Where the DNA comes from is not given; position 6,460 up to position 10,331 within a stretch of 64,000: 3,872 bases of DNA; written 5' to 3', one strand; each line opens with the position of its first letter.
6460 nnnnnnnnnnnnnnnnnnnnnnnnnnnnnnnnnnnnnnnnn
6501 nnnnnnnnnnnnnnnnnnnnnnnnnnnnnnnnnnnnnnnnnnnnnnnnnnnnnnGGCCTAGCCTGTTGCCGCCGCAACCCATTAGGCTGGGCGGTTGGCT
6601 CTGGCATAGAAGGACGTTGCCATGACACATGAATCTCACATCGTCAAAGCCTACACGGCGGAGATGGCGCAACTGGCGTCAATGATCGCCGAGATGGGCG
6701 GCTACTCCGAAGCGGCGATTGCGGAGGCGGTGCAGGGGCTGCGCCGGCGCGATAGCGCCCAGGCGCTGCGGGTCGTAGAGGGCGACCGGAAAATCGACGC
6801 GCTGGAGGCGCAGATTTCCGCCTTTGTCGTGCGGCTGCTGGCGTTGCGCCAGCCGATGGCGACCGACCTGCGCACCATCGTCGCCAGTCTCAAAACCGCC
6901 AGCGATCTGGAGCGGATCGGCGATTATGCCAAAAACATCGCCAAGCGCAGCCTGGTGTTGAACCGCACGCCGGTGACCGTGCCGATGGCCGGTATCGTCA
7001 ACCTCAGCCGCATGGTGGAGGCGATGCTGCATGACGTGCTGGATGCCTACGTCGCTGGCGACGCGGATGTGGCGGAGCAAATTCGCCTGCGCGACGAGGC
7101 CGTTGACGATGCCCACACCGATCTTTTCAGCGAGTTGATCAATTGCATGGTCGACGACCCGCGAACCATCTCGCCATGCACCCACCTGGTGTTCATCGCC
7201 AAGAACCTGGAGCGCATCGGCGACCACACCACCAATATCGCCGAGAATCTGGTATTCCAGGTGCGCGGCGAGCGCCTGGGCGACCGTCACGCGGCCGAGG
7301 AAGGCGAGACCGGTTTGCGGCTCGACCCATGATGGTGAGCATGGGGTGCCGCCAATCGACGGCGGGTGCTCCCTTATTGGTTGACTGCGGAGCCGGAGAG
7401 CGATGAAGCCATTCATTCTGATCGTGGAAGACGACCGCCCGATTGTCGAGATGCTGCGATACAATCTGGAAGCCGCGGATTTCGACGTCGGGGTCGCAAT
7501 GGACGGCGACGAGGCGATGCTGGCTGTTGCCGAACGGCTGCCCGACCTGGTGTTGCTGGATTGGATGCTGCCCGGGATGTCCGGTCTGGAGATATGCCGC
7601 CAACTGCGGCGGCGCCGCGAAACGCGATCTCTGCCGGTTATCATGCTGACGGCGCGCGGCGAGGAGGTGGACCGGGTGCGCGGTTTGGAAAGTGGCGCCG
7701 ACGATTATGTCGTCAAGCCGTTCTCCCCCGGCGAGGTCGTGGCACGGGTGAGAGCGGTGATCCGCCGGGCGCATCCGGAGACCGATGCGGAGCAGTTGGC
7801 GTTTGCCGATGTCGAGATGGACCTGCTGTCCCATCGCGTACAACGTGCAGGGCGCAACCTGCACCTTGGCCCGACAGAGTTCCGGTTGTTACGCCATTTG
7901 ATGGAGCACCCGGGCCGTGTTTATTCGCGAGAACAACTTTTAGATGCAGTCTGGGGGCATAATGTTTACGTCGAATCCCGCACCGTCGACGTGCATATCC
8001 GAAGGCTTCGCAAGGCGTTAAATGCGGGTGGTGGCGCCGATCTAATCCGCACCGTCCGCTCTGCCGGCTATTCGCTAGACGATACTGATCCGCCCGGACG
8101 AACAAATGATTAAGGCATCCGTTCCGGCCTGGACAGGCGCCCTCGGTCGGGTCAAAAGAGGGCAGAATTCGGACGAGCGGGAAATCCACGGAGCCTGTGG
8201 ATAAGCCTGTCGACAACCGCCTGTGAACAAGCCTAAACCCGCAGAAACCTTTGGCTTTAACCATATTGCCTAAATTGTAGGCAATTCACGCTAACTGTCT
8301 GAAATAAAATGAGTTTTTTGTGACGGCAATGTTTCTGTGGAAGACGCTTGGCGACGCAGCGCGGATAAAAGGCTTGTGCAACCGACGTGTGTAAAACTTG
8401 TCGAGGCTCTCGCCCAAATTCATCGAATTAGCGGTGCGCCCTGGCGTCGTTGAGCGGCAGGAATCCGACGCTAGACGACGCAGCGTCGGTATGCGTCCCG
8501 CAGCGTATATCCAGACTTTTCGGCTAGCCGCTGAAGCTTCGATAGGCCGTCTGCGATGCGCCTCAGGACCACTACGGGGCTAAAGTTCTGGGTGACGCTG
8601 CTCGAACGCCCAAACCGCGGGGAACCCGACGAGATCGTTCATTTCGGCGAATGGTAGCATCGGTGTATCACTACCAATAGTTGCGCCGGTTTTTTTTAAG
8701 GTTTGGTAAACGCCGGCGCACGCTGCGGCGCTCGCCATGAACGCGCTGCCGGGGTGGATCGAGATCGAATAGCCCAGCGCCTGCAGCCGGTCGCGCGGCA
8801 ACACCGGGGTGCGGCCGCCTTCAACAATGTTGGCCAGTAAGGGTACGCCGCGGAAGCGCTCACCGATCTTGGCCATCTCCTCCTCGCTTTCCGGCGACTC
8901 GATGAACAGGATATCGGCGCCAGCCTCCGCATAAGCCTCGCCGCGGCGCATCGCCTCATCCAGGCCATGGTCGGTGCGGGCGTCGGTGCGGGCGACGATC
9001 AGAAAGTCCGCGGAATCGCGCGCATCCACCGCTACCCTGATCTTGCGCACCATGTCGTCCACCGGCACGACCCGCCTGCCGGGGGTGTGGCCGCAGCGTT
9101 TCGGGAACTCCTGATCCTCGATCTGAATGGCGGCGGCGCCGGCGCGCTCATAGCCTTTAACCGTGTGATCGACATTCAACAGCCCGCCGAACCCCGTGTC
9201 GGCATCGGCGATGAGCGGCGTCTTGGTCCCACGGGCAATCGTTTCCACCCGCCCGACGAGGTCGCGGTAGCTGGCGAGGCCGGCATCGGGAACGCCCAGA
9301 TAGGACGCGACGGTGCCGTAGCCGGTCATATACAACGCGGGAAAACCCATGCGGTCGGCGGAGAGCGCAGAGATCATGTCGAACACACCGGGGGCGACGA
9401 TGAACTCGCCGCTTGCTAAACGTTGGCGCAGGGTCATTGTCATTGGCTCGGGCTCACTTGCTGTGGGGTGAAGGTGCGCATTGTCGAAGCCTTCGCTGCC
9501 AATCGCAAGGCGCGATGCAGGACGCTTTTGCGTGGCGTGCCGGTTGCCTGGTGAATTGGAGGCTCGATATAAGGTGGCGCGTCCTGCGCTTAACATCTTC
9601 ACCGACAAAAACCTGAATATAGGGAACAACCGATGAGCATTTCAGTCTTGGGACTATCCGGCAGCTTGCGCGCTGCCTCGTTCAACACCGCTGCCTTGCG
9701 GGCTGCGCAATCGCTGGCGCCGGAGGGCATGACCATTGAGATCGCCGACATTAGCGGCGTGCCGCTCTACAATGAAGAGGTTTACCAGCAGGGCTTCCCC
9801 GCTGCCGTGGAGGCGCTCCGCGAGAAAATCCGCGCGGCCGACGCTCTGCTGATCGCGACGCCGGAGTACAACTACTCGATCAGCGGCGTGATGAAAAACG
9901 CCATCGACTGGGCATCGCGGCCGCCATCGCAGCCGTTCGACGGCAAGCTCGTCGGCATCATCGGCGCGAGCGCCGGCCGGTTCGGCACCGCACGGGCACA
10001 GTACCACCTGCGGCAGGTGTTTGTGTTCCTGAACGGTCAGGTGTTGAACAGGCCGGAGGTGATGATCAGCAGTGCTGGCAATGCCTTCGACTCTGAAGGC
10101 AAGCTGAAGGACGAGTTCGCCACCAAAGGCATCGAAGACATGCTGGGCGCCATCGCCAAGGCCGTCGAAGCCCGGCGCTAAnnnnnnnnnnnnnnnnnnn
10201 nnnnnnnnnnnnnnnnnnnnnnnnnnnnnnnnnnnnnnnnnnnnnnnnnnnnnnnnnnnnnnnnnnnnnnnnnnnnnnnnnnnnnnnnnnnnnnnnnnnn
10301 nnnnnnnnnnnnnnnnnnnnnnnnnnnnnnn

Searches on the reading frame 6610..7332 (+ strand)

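Call 28: search_protein_families(library=pfam, proteins=[window:6610-7332:+], max_evalue=0.01)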
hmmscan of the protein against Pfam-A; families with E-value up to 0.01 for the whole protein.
window:6610-7332:+ (240 aa): 1 family
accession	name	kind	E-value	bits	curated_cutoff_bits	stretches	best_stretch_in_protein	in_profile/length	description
PF01895.24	PhoU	-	2.4e-45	153.2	23.5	2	26-113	1-88/89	PhoU domain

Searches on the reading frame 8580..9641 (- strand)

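Call 28: search_protein_families(library=pfam, proteins=[window:8580-9641:-], max_evalue=0.01)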
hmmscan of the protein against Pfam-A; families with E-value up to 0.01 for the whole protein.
window:8580-9641:- (353 aa): 2 families
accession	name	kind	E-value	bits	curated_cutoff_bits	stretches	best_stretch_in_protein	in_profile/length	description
PF13714.12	PEP_mutase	-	2.7e-43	148.7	31.5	1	75-307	4-231/240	Phosphoenolpyruvate phosphomutase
PF00463.27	ICL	-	7.6e-15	54.8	26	1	141-223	150-235/526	Isocitrate lyase family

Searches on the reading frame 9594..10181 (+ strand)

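Call 28: search_protein_families(library=pfam, proteins=[window:9594-10181:+], max_evalue=0.01)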
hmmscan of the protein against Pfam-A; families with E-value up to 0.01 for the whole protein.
window:9594-10181:+ (195 aa): 2 families
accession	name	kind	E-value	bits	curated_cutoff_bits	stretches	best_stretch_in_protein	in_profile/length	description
PF03358.20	FMN_red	-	2.9e-46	157.2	24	1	17-161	2-150/152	NADPH-dependent FMN reductase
PF02525.22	Flavodoxin_2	-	7.2e-09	36.1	27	1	29-109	15-105/198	Flavodoxin-like fold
